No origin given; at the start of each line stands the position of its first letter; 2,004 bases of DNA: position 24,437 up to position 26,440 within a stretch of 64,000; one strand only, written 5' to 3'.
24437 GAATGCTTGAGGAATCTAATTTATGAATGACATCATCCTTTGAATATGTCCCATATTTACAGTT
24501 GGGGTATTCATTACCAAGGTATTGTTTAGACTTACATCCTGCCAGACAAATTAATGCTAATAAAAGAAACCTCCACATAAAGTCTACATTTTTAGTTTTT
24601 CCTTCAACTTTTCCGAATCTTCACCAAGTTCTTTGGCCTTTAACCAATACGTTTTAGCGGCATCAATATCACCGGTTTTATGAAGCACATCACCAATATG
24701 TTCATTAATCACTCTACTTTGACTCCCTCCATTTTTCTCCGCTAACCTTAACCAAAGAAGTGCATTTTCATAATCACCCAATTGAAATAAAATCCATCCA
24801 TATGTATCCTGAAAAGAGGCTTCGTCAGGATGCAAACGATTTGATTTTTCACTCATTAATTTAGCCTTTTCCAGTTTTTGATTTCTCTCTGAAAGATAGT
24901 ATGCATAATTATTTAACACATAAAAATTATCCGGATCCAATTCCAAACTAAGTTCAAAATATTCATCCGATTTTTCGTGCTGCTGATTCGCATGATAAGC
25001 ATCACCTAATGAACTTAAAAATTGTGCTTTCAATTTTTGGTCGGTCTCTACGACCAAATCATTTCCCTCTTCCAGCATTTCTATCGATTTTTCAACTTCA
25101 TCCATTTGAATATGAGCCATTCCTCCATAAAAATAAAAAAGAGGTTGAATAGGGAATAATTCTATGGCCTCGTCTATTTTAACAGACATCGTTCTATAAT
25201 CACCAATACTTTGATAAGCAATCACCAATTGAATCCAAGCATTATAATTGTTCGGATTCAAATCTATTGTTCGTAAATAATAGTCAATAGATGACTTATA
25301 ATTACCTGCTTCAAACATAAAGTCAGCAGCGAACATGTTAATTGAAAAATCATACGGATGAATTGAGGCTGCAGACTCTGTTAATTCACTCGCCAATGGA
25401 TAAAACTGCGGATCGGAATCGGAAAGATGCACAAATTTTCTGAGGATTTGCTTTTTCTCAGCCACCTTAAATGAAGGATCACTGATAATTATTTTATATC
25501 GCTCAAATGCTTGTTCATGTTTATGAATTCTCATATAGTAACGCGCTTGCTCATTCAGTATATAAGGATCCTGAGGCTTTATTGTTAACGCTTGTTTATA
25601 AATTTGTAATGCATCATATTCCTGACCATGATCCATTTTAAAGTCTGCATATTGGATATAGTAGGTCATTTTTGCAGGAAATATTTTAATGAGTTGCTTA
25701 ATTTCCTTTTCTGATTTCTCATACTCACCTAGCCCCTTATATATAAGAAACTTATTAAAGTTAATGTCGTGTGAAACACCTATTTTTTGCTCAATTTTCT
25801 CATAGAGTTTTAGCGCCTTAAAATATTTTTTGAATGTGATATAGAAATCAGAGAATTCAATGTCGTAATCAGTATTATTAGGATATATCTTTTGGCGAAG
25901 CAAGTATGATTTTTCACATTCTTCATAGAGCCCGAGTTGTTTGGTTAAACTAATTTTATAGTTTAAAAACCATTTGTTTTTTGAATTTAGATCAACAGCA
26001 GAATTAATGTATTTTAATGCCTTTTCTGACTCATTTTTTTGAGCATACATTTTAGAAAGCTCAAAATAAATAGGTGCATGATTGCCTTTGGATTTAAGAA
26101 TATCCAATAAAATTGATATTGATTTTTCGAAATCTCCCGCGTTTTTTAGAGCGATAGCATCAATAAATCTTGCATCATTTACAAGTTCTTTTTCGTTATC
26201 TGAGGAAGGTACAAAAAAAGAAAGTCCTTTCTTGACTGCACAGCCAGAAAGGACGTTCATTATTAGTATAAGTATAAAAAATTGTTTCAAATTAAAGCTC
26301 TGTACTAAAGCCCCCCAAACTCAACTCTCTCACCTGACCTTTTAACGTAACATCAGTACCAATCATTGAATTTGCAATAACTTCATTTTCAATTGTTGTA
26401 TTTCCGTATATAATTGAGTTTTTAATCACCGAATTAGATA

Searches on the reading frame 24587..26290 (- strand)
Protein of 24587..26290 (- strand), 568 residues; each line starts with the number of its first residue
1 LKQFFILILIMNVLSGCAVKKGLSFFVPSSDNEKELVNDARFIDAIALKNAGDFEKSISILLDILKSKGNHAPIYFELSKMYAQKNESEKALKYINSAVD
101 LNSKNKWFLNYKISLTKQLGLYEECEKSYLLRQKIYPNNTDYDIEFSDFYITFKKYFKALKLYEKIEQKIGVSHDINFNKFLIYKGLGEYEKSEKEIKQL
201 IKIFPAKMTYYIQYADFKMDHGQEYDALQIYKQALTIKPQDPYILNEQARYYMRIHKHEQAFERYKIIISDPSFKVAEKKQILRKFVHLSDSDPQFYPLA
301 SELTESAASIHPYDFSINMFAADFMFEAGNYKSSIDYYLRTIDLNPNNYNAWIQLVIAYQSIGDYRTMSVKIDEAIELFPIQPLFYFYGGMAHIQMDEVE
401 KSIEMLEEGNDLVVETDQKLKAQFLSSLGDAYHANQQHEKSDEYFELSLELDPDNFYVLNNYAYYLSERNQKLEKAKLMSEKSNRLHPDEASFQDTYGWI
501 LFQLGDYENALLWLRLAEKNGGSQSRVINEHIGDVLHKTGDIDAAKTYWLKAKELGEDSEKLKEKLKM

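Call 99: search_protein_families(library=pfam, proteins=[window:24587-26290:-], max_evalue=0.00001)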
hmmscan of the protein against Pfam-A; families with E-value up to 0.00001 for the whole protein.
window:24587-26290:- (568 aa): 14 families
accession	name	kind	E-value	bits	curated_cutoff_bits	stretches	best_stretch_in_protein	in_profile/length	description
PF13181.12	TPR_8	-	1.1e-23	81.8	25.7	0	423-455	2-34/34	Tetratricopeptide repeat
PF13428.12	TPR_14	-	2.9e-23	80.4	23.5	0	321-356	7-42/44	Tetratricopeptide repeat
PF07719.23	TPR_2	-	1.1e-22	78.7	27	0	422-455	1-34/34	Tetratricopeptide repeat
PF13431.12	TPR_17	-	1.6e-21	75.1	24.4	0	445-476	2-32/34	Tetratricopeptide repeat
PF13424.12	TPR_12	-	1.4e-17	64.1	30.1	0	390-452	10-75/77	Tetratricopeptide repeat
PF13432.12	TPR_16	-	5.7e-15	55.9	32.7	0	45-104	4-63/65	Tetratricopeptide repeat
PF00515.34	TPR_1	-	6e-15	54.8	27.8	0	422-455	1-34/34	Tetratricopeptide repeat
PF14559.12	TPR_19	-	1.6e-14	54.4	25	0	326-365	2-41/68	Tetratricopeptide repeat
PF13429.12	TPR_15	-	6.2e-11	42.7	26.2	1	387-548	117-270/280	Tetratricopeptide repeat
PF23914.1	TPR_CcmH_CycH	-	1.6e-09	38.2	42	0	428-511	56-141/158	Cytochrome c-type biogenesis protein H TPR domain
PF13414.12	TPR_11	-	2.7e-09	37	26.8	0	326-363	5-42/42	TPR repeat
PF13176.12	TPR_7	-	8.7e-09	35.2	27.9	0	425-454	2-31/36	Tetratricopeptide repeat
PF25064.1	ARM_TT21_5th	-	3.9e-08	34.1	27.8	0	319-406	5-95/117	TT21 fifth ARM repeats domain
PF13371.12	TPR_9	-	5.1e-08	33.3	35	0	468-511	6-49/73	Tetratricopeptide repeat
